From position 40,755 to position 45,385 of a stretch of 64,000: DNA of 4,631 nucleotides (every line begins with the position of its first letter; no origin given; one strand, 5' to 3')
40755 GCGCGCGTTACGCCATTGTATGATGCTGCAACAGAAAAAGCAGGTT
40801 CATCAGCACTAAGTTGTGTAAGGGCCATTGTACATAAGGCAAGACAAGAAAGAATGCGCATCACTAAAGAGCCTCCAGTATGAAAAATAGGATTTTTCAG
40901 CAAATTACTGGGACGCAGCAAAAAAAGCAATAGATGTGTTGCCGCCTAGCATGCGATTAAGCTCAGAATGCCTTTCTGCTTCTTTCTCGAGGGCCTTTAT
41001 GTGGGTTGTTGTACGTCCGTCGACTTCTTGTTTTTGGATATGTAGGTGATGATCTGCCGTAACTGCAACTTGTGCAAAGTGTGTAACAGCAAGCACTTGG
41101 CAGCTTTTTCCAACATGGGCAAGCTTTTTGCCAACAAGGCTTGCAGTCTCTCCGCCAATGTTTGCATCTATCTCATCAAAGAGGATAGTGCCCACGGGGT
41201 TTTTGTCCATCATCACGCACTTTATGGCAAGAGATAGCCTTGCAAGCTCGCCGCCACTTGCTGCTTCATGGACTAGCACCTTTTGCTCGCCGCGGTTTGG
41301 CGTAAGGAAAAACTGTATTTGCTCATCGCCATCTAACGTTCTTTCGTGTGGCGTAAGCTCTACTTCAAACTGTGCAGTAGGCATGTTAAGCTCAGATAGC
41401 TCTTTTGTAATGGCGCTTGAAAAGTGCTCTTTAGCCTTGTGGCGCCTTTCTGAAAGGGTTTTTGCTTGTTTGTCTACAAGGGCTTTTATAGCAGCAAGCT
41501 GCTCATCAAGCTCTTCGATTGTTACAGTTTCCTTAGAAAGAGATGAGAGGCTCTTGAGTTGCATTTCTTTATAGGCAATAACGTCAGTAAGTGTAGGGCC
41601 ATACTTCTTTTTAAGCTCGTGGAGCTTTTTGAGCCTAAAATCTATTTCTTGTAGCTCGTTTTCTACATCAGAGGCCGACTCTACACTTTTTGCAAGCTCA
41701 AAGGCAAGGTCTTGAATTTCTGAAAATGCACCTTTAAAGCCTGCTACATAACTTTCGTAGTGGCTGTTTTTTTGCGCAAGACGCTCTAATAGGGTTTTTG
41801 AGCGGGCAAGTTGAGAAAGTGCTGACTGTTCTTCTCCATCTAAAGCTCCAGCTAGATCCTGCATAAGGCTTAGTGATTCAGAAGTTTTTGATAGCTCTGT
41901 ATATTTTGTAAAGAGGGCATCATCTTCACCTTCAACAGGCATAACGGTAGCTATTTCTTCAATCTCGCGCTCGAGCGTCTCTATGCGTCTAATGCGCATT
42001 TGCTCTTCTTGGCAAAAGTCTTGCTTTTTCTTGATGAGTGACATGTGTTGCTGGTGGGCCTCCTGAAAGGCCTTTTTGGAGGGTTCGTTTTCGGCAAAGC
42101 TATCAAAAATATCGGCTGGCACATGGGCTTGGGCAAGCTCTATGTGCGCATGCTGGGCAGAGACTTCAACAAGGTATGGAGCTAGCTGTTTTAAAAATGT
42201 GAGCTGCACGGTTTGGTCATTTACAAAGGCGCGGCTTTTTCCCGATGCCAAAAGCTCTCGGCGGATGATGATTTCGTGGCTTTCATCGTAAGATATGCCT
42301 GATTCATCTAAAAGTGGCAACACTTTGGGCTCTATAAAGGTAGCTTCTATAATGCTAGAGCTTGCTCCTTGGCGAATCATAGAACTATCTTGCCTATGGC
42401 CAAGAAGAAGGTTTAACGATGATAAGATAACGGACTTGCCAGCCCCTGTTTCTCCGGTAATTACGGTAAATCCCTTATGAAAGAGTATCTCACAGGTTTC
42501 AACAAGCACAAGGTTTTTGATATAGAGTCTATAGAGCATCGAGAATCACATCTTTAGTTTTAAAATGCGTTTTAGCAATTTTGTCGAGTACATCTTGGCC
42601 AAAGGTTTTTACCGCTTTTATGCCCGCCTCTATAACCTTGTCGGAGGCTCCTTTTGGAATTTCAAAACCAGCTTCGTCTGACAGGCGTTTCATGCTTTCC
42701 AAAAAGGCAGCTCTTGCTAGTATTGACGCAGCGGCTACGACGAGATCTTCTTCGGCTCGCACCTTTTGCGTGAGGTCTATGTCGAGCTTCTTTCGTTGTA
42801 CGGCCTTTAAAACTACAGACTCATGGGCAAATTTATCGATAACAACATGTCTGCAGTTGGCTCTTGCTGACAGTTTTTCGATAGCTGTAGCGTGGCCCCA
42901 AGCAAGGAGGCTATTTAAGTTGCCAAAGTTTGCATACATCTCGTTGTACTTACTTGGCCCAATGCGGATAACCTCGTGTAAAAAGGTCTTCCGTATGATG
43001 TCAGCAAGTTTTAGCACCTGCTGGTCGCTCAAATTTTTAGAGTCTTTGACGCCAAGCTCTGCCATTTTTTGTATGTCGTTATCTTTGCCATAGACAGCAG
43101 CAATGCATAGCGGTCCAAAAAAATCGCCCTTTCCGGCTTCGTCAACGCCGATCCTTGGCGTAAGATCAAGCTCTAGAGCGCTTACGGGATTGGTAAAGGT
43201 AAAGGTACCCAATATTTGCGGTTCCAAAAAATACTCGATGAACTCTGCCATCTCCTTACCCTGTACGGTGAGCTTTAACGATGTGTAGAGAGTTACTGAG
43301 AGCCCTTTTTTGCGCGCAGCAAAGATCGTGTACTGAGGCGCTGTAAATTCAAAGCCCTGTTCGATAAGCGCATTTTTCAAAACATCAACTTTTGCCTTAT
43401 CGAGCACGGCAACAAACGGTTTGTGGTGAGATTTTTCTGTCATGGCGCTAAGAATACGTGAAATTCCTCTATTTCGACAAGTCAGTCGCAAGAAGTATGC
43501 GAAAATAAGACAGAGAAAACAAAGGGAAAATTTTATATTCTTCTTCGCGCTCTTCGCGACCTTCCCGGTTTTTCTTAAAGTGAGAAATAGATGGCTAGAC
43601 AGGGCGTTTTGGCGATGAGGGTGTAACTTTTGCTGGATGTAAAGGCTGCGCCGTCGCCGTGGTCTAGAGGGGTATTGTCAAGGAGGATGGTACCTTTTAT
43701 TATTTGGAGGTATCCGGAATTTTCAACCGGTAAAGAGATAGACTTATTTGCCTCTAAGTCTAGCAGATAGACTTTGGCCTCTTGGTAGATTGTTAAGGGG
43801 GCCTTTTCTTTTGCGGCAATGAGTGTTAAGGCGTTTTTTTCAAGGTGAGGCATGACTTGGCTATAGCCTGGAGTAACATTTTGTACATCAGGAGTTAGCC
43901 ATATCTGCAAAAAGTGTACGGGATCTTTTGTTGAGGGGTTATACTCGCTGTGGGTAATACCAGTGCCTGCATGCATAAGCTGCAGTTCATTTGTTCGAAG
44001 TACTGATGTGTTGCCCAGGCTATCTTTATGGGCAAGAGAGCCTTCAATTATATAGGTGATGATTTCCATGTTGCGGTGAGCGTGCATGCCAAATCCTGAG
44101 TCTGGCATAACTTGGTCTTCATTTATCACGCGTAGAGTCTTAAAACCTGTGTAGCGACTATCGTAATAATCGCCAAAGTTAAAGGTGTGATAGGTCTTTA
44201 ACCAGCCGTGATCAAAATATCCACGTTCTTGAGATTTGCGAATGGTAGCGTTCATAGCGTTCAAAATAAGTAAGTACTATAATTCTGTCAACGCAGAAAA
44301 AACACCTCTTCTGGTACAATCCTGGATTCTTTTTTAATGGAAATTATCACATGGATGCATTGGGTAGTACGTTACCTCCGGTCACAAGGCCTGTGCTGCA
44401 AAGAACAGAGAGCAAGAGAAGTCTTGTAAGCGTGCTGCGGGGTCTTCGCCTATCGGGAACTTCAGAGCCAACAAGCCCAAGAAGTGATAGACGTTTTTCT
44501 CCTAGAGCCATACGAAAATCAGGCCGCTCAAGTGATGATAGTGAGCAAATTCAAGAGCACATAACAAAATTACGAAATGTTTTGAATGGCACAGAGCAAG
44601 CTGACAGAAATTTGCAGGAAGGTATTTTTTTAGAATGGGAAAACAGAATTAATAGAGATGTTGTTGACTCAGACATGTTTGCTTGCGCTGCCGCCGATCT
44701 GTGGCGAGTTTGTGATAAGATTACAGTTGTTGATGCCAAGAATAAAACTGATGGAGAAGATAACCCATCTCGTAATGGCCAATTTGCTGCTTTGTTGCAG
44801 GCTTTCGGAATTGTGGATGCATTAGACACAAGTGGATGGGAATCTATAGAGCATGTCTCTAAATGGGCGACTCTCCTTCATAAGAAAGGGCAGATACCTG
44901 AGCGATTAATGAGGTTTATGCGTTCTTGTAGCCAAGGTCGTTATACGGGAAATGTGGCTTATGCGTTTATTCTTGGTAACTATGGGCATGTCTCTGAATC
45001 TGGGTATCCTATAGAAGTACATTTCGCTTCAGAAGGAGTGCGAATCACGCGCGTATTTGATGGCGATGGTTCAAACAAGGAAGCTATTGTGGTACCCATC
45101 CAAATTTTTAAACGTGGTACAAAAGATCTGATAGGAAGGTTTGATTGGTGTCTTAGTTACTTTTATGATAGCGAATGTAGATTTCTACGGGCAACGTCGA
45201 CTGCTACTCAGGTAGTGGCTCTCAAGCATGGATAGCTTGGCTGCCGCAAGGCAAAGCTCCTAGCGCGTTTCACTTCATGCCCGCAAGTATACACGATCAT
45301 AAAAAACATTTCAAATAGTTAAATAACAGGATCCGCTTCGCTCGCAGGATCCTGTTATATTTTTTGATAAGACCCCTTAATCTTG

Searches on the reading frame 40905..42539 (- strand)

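Call 50: search_protein_families(library=pfam, proteins=[window:40905-42539:-], max_evalue=0.00001)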
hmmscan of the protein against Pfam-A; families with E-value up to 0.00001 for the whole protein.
window:40905-42539:- (544 aa): 3 families
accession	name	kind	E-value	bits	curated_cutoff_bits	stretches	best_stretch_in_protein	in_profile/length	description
PF02463.25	SMC_N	-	3e-20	73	40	1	3-505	3-215/220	RecF/RecN/SMC N terminal domain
PF13476.12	AAA_23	-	5.2e-08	34.2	27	0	4-196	1-196/201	AAA domain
PF13175.12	AAA_15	-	1e-07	32.4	32.1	1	1-487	1-369/374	AAA ATPase domain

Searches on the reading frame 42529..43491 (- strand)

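Call 50: search_protein_families(library=pfam, proteins=[window:42529-43491:-], max_evalue=0.00001)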
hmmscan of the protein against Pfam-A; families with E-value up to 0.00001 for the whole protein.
window:42529-43491:- (320 aa): 2 families
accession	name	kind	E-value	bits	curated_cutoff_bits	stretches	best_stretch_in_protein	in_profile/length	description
PF01351.25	RNase_HII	-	1.2e-32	113.9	25.8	1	114-313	1-199/199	Ribonuclease HII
PF11858.14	DUF3378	-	1.3e-09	38.6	27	1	26-92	2-67/76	Domain of unknown function (DUF3378)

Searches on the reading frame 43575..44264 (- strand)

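Call 50: search_protein_families(library=pfam, proteins=[window:43575-44264:-], max_evalue=0.00001)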
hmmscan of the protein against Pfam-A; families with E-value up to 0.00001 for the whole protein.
window:43575-44264:- (229 aa): 2 families
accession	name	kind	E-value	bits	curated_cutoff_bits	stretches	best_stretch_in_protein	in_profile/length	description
PF02678.22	Pirin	-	3.8e-32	110.9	26.1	1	11-123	5-108/108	Pirin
PF17954.7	Pirin_C_2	-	1.9e-13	50.9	22.9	1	153-227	8-84/86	Quercetinase C-terminal cupin domain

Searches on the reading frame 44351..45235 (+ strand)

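Call 50: search_protein_families(library=pfam, proteins=[window:44351-45235:+], max_evalue=0.00001)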
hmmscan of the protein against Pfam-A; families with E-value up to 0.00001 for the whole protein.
window:44351-45235:+ (294 aa): 0 families

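Call 77: search_protein_families(library=ncbifam, proteins=[window:44351-45235:+], max_evalue=0.01)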
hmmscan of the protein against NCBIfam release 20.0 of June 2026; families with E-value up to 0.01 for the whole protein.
window:44351-45235:+ (294 aa): 1 family
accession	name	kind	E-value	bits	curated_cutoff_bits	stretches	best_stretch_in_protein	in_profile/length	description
NF009533.0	PRK12897.1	equivalog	0.0049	16.3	488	1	184-256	117-184/248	type I methionyl aminopeptidase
